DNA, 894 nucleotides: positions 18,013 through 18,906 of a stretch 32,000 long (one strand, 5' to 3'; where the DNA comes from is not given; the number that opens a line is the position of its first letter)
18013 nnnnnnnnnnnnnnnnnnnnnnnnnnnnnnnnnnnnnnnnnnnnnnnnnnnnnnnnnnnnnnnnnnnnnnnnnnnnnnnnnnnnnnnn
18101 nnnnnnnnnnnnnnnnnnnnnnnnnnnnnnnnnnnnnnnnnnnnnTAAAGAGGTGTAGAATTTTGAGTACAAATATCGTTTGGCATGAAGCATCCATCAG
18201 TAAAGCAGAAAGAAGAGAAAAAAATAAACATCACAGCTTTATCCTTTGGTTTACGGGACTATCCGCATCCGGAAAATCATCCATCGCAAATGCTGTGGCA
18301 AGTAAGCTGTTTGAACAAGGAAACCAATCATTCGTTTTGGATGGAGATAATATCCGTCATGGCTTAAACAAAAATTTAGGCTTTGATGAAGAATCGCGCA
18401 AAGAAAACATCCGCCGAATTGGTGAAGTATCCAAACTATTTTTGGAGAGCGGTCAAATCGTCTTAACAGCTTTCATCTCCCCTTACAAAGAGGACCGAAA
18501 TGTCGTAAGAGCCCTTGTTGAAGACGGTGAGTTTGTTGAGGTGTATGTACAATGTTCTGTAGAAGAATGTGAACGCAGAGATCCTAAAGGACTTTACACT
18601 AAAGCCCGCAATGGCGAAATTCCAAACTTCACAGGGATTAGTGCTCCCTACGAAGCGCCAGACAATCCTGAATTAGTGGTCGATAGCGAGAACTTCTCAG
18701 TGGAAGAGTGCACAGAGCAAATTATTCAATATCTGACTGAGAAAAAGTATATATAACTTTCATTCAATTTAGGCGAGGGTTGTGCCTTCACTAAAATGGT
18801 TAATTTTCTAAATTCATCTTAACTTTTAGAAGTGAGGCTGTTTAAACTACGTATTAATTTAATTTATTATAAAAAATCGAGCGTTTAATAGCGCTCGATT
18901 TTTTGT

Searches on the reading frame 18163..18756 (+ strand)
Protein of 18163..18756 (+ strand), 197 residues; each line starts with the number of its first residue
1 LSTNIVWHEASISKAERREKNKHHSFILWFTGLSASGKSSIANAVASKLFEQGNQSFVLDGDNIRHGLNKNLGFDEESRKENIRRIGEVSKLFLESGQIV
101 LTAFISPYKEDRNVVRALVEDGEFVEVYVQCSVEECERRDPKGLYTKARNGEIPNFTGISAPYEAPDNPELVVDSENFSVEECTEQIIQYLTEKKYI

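Call 11: search_protein_families(library=pfam, proteins=[window:18163-18756:+], max_evalue=0.01)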
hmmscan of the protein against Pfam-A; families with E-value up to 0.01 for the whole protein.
window:18163-18756:+ (197 aa): 5 families
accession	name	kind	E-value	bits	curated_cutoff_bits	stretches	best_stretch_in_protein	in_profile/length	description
PF01583.26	APS_kinase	-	1.7e-69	233.2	21.1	1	25-174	2-152/152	Adenylylsulphate kinase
PF13671.12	AAA_33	-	2.2e-05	25.2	27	1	28-139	2-114/143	AAA domain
PF13238.12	AAA_18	-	2.9e-05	24.9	29.4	1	31-139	4-107/128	AAA domain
PF08433.16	KTI12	-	0.0015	18.5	22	1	30-85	6-58/271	Chromatin associated protein KTI12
PF24883.2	NPHP3_N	-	0.0079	16.8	24.8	0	20-55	17-52/164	Nephrocystin 3, N-terminal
